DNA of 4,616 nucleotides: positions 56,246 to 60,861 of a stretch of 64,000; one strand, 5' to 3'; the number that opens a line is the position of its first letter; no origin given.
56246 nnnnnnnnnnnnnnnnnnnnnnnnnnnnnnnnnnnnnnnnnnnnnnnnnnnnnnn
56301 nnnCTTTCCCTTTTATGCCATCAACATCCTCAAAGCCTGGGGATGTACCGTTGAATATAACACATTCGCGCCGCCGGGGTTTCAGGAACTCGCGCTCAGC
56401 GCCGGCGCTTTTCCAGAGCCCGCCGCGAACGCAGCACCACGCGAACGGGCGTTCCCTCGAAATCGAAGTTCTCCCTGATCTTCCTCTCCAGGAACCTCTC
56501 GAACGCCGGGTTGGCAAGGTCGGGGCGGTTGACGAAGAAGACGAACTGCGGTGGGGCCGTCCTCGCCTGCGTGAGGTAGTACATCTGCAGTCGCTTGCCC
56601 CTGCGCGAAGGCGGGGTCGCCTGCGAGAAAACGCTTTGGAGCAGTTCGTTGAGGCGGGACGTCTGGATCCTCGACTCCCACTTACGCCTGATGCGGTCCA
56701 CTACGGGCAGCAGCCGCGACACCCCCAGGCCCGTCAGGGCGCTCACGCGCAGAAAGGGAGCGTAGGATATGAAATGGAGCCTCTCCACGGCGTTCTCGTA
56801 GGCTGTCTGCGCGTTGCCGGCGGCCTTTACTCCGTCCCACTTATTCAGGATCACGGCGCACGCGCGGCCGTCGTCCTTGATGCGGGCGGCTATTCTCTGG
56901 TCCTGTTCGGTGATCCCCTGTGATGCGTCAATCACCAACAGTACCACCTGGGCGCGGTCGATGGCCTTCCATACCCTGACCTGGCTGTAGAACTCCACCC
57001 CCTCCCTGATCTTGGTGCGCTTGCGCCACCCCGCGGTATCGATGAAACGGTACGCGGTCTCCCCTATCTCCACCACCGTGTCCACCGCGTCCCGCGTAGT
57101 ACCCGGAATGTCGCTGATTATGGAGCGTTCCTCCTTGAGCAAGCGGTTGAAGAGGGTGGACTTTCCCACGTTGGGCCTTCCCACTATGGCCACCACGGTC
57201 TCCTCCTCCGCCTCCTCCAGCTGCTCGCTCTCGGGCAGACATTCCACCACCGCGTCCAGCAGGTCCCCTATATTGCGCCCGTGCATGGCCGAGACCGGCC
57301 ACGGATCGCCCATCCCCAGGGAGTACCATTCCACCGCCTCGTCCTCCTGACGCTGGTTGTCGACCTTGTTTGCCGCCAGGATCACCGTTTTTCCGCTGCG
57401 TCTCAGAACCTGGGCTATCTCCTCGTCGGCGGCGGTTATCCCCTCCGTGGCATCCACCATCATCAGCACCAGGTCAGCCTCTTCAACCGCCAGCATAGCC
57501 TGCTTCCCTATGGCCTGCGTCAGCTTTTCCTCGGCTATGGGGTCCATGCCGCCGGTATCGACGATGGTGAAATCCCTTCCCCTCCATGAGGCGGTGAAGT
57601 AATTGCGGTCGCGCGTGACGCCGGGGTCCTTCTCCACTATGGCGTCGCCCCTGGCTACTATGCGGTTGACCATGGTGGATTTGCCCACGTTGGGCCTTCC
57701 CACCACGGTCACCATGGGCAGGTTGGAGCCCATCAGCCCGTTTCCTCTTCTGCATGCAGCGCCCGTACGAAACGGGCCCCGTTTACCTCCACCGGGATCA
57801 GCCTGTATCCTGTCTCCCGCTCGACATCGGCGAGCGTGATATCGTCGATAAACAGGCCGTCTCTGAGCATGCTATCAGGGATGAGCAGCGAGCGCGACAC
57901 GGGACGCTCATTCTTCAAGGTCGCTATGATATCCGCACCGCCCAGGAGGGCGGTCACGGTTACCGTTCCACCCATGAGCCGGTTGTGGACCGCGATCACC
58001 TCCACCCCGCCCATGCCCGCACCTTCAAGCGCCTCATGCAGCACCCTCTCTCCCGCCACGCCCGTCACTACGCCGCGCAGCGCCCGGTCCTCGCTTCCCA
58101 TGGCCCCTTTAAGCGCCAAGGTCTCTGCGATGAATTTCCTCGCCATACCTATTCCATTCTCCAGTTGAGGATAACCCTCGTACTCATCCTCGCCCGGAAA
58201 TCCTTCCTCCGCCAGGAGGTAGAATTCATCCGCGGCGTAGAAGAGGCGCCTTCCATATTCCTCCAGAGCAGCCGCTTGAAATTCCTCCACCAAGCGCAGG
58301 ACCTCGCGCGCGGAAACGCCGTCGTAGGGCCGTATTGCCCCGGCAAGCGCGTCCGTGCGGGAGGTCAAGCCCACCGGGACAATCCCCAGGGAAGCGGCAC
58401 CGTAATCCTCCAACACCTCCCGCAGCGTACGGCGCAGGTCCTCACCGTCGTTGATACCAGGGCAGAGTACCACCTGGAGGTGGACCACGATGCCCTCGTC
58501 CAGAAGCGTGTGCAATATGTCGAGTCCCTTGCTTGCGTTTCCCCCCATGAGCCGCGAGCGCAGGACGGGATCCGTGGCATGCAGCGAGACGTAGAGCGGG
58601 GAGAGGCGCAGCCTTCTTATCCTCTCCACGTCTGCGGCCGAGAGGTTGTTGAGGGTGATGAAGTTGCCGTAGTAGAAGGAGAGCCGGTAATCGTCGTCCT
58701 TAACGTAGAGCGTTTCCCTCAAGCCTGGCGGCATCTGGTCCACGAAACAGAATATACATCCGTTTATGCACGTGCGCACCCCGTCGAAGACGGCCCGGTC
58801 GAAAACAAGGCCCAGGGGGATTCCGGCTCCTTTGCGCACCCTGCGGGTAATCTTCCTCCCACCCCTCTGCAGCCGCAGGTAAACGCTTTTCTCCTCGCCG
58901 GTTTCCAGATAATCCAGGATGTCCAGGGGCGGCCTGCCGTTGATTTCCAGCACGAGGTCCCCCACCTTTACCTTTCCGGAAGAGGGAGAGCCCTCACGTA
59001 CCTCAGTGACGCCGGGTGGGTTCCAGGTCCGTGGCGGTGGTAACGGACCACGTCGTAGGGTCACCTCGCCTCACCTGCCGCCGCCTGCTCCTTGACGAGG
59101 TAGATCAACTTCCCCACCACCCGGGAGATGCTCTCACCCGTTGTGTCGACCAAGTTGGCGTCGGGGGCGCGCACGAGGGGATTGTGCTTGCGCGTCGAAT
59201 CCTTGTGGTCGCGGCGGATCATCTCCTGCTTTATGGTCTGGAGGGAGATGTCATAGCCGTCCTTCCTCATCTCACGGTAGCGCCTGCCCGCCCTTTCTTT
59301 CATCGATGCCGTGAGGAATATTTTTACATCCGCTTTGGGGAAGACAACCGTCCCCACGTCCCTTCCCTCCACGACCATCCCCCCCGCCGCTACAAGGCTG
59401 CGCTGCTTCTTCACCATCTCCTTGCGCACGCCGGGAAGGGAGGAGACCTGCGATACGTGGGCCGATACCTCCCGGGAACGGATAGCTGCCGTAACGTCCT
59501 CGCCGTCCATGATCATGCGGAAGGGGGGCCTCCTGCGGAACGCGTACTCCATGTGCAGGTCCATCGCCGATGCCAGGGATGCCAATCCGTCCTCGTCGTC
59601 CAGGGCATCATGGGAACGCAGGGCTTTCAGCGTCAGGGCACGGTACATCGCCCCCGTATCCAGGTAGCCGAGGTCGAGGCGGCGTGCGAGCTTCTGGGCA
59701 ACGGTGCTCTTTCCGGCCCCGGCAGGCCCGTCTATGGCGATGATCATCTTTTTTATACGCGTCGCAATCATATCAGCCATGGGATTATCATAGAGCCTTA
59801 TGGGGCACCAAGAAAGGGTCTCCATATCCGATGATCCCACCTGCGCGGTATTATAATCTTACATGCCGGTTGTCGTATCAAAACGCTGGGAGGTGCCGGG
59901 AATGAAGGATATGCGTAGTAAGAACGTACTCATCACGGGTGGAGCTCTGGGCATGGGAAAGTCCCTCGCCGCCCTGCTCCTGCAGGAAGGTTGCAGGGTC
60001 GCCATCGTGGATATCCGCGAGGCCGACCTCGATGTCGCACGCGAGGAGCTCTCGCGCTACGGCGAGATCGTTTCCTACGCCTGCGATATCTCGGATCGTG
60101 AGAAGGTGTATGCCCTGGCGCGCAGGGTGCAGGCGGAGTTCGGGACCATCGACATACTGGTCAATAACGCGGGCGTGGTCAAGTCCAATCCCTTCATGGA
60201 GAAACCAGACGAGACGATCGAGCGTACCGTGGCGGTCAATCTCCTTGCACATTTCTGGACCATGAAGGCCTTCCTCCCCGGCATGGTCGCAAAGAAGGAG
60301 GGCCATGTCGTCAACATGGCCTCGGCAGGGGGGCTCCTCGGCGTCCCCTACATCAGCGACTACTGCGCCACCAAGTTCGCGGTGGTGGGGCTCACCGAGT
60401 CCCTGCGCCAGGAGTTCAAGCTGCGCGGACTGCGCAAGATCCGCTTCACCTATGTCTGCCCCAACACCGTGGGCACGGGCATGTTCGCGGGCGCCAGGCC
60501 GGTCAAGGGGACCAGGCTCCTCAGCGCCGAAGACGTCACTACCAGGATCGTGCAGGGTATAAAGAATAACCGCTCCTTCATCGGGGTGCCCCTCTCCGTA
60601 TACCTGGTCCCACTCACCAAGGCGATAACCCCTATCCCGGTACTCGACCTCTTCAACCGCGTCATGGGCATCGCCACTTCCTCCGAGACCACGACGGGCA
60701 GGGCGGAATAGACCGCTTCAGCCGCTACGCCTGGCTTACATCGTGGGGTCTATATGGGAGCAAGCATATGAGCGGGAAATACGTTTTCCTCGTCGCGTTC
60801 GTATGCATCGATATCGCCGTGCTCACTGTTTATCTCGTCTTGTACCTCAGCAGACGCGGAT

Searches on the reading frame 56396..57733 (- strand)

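Call 28: search_protein_families(library=pfam, proteins=[window:56396-57733:-])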
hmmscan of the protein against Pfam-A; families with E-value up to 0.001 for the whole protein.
window:56396-57733:- (445 aa): 26 families (the best 25 are shown)
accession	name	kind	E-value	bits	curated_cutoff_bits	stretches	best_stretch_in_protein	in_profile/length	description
PF01926.29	MMR_HSR1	-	1e-58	196.8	21.9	2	8-123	2-113/113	50S ribosome-binding GTPase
PF14714.11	KH_dom-like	-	1.2e-29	102.8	27.3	1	355-435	1-81/81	KH-domain-like of EngA bacterial GTPase enzymes, C-terminal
PF00009.33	GTP_EFTU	-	1.1e-27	97.2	26.5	2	7-167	5-187/188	Elongation factor Tu GTP binding domain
PF02421.24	FeoB_N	-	5.7e-25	88.1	27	2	8-139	3-130/156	Ferrous iron transport protein B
PF00350.29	Dynamin_N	-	6.6e-14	52.7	27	0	181-214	1-34/168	Dynamin family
PF04548.22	AIG1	-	1.9e-12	47.4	27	1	9-112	4-109/212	AIG1 family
PF03193.22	RsgA_GTPase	-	4.8e-08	33.5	30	0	169-209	97-137/174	RsgA GTPase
PF09439.16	SRPRB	-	1e-06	28.7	25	0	4-96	2-83/178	Signal recognition particle receptor beta subunit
PF08477.19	Roc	-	1.9e-06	28.5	27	0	181-242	2-72/119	Ras of Complex, Roc, domain of DAPkinase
PF00025.27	Arf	-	5.3e-06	26.5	22.3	0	171-338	7-163/174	ADP-ribosylation factor family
PF13401.12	AAA_22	-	6e-06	27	27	0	177-275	4-97/130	AAA domain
PF00931.28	NB-ARC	-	7.2e-06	25.9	23.5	0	170-209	10-49/248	NB-ARC domain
PF00071.28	Ras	-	9.5e-06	25.7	21.6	0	8-130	2-120/162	Ras family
PF00448.28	SRP54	-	3.2e-05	24.1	22.7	0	230-322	88-173/196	SRP54-type protein, GTPase domain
PF03308.22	MeaB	-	3.9e-05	23.2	23.1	0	172-200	27-55/273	Methylmalonyl Co-A mutase-associated GTPase MeaB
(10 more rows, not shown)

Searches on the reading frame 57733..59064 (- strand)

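Call 28: search_protein_families(library=pfam, proteins=[window:57733-59064:-])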
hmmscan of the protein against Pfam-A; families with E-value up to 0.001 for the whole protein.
window:57733-59064:- (443 aa): 4 families
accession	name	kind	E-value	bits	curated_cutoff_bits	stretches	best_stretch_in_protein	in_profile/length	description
PF19238.5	Radical_SAM_2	-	6.6e-57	191.9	26.7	1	82-219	5-143/151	Radical SAM-like domain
PF04459.17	DUF512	-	7.5e-47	159.6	25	1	229-426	1-201/202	Protein of unknown function (DUF512)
PF17820.7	PDZ_6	-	1.8e-06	28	27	1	19-67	2-54/54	PDZ domain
PF04055.27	Radical_SAM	-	3.9e-05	24.3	29.5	0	143-215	91-164/166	Radical SAM superfamily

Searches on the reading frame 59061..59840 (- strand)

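Call 29: search_protein_families(library=pfam, proteins=[window:59061-59840:-])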
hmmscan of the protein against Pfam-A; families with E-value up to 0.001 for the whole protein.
window:59061-59840:- (259 aa): 5 families
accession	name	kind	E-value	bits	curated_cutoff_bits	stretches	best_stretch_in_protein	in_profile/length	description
PF02224.24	Cytidylate_kin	-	9.5e-74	248.1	26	1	34-250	1-210/211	Cytidylate kinase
PF13189.12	Cytidylate_kin2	-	3.4e-10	40.8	28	1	33-211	1-147/176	Cytidylate kinase-like family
PF13238.12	AAA_18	-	1.1e-06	29.6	29.4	1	34-187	1-108/128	AAA domain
PF01202.28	SKI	-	2.4e-06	28.2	22.1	0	41-63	2-24/159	Shikimate kinase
PF13207.12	AAA_17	-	1.2e-05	26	27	1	38-70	2-34/136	AAA domain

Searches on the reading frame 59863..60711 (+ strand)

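Call 29: search_protein_families(library=pfam, proteins=[window:59863-60711:+])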
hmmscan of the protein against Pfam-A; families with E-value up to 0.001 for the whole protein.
window:59863-60711:+ (282 aa): 4 families
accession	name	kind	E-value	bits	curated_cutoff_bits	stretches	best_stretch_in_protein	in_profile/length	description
PF00106.31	adh_short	-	9.3e-52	175.8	26.6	1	20-211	1-190/195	short chain dehydrogenase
PF13561.12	adh_short_C2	-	6.6e-36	124.5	27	1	28-212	2-185/236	Enoyl-(Acyl carrier protein) reductase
PF08659.16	KR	-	2.3e-15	57.4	22.6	1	22-183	3-165/180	KR domain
PF01370.27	Epimerase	-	4.2e-05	23.5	20.9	1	22-127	1-96/240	NAD dependent epimerase/dehydratase family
